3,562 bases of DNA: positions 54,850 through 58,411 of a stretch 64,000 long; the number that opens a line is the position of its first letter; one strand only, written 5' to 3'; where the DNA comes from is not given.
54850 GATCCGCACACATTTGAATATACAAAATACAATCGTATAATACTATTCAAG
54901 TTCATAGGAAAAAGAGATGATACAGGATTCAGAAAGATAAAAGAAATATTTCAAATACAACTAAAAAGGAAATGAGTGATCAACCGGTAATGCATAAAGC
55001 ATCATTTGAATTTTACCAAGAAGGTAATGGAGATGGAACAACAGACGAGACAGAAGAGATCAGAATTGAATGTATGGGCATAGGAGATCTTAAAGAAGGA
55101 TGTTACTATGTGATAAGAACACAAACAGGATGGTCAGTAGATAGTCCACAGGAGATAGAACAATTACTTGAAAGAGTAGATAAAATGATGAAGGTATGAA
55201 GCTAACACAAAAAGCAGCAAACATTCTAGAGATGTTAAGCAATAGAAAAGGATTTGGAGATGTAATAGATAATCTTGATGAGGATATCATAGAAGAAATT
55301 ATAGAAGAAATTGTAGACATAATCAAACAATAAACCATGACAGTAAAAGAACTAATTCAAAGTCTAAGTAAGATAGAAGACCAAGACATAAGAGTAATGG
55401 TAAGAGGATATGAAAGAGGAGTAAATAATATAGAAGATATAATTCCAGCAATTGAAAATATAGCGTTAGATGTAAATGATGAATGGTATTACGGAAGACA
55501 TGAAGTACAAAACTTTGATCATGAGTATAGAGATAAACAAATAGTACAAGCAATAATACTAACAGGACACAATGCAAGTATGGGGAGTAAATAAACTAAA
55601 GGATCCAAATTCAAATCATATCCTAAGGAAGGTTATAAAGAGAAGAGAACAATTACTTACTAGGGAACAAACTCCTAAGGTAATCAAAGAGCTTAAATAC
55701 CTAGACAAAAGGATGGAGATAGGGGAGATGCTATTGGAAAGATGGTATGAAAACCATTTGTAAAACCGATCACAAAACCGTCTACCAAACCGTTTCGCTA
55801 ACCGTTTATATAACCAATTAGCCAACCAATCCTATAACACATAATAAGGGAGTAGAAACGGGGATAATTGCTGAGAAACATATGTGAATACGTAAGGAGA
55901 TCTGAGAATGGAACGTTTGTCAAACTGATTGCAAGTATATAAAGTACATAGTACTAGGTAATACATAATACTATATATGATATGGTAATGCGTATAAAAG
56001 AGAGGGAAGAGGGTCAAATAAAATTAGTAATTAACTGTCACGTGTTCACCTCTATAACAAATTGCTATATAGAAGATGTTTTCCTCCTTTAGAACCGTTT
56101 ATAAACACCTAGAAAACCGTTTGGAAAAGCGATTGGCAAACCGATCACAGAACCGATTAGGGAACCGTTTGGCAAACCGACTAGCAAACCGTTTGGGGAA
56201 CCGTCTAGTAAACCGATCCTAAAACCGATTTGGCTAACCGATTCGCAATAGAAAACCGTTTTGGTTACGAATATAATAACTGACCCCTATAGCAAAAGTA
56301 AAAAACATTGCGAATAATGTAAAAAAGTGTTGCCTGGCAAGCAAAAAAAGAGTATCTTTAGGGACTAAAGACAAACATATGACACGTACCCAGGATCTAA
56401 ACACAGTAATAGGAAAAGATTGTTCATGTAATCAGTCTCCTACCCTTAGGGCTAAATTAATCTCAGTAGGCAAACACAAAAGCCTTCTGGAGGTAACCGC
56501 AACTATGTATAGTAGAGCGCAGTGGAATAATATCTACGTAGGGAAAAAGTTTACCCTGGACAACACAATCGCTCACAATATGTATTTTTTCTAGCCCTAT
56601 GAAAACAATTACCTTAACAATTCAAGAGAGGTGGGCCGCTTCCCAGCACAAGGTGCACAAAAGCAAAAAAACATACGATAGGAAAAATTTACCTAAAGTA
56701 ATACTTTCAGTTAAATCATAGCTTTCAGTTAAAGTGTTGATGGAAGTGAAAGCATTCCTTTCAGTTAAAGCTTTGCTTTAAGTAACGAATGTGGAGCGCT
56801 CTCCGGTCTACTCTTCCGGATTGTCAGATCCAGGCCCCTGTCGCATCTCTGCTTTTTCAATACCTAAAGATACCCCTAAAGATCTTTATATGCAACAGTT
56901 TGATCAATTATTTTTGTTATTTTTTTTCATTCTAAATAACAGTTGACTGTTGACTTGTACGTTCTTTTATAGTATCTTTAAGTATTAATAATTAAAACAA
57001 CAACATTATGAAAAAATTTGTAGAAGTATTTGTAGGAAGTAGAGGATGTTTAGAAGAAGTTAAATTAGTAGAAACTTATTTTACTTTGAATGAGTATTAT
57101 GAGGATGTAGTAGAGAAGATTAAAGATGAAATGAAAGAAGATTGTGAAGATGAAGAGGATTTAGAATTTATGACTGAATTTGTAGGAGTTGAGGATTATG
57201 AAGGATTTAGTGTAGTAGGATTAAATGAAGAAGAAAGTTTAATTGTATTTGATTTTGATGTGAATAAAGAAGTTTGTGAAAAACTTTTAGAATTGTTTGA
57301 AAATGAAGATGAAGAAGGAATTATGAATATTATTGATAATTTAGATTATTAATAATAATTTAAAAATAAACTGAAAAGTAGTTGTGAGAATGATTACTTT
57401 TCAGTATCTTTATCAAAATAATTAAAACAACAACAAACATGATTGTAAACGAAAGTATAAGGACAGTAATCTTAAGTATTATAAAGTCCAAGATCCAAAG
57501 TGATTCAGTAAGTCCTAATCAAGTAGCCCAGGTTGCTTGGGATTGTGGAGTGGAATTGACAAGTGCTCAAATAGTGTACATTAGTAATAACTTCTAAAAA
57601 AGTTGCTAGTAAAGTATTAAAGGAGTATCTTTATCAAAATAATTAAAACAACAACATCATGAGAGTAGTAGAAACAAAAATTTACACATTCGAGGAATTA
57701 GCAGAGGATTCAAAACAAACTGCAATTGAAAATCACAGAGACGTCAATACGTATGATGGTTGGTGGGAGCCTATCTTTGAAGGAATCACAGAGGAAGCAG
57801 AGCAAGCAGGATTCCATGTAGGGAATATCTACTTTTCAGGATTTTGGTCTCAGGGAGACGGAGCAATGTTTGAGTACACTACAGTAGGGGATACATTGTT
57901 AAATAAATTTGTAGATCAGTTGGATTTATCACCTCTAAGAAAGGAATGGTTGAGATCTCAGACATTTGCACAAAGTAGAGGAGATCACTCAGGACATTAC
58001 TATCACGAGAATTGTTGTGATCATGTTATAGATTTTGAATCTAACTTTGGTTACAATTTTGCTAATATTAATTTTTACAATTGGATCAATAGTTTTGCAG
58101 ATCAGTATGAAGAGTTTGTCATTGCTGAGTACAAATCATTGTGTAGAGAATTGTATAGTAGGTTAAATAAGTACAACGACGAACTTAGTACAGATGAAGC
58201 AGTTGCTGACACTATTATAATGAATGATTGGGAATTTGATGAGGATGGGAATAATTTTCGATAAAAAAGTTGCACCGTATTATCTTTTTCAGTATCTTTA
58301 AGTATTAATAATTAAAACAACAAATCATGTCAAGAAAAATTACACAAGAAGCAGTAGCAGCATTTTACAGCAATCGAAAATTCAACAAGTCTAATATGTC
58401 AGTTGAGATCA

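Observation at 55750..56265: Two same-orientation arrays of a 12-bp-phased AACCG(A/T)T iteron flanking an AT-rich 260-bp core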

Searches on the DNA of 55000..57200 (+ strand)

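Call 5: search_dna_similar(query=window:55000-57200:+, collection=phages, mode=distant, max_rows=30)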
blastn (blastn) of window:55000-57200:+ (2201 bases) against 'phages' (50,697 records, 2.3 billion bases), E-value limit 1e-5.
Records with a match: 4; places in all: 8; records where one place covers at least 80% of the query: 0.
Best place of each record, by identity: 60-80% 4.
By first word of the organism name: Flavobacterium 4.
By host as written in the record: Flavobacterium sp. LMO8 4.
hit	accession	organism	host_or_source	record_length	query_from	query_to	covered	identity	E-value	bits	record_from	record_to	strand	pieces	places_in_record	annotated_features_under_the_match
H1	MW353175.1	Flavobacterium phage vB_FspM_immuto_2-6A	Flavobacterium sp. LMO8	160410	1689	2084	18%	69.7%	5e-15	163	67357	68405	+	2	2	hypothetical protein (x5)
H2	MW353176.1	Flavobacterium phage vB_FspM_immuto_3-5A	Flavobacterium sp. LMO8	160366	1689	2084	18%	69.7%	5e-15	163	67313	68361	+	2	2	hypothetical protein (x5)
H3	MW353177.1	Flavobacterium phage vB_FspM_immuto_13-6C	Flavobacterium sp. LMO8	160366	1689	2084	18%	69.7%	5e-15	163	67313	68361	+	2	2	hypothetical protein (x5)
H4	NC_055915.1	Flavobacterium phage vB_FspM_immuto_2-6A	Flavobacterium sp. LMO8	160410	1689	2084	18%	69.7%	5e-15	163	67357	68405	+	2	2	hypothetical protein (x5)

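Call 102: search_dna_similar(query=window:55740-56300:+, collection=plasmids, mode=distant, max_evalue=0.01, max_rows=15)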
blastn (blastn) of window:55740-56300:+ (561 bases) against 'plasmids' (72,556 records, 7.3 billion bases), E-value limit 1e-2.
No match.

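Call 103: search_dna_similar(query=window:55740-56300:+, collection=phages, mode=distant, max_evalue=0.01, max_rows=20)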
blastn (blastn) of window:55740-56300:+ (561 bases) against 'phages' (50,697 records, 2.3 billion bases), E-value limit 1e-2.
No match.

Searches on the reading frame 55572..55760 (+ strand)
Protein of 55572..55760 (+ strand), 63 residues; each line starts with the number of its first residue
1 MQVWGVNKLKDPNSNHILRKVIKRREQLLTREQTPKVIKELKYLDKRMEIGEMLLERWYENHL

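Call 42: search_protein_families(library=pfam, max_evalue=1, proteins=[window:55572-55760:+])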
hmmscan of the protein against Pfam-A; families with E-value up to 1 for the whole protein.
window:55572-55760:+ (63 aa): 1 family
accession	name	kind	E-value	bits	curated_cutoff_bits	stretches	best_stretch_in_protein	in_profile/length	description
PF05812.17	Herpes_BLRF2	-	0.036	14.6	25.8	1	6-43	49-86/119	Herpesvirus BLRF2 protein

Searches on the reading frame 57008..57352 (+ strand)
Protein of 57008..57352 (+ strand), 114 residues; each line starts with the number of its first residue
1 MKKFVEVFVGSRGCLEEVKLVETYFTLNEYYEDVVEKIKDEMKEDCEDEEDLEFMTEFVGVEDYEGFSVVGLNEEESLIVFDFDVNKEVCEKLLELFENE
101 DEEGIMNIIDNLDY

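Call 16: find_encoding_contigs(protein=window:57008-57352:+, flank=10000, max_places=10)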
Protein window:57008-57352:+ (114 aa): no gene with exactly this product is on record in the collection.

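Call 17: find_related_loci(query=window:57008-57349:+, collection=viral_contigs, flank=10000)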
Query window:57008-57349:+ (114 aa) in viral_contigs; peptide patterns used: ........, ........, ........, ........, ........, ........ (x = any residue, [..] = any of these).
3 stretches matched a pattern; 1 encode a relative of the query (tblastn E <= 1e-3); 1 distinct loci.
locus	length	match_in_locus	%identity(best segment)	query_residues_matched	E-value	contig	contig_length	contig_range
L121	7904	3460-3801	99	1-114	3e-68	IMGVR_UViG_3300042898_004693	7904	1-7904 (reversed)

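Call 42: search_protein_families(library=pfam, max_evalue=1, proteins=[window:57008-57349:+])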
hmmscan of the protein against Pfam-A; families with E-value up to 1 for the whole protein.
window:57008-57349:+ (114 aa): 2 families
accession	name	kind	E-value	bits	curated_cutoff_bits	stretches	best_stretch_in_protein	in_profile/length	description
PF09862.15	DUF2089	-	0.00082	19.4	33.4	1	2-39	6-45/47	Domain of unknown function (DUF2089)-HTH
PF16188.10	Peptidase_M24_C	-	0.0026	18.1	28.9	1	27-54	31-55/63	C-terminal region of peptidase_M24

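Call 72: search_protein_families(library=phrogs, max_evalue=0.01, proteins=[window:57008-57349:+])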
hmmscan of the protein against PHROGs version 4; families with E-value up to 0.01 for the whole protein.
window:57008-57349:+ (114 aa): 0 families

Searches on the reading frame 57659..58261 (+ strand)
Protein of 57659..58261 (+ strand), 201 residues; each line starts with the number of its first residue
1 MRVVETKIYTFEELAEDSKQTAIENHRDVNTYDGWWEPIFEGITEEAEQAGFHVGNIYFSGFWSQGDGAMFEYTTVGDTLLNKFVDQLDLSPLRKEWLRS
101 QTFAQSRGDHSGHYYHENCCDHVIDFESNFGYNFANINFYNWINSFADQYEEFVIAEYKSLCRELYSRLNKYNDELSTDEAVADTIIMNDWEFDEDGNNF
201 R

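Call 42: search_protein_families(library=pfam, max_evalue=1, proteins=[window:57659-58261:+])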
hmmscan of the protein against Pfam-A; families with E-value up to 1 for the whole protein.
window:57659-58261:+ (201 aa): 0 families

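Call 72: search_protein_families(library=phrogs, max_evalue=0.01, proteins=[window:57659-58261:+])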
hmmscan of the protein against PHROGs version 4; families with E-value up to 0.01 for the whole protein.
window:57659-58261:+ (201 aa): 2 families
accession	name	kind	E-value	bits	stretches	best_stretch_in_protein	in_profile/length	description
phrog_5162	-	unknown function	3.5e-32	112.6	1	1-200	2-198/201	-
phrog_10310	-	unknown function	0.0013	19.6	1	2-30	4-32/212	-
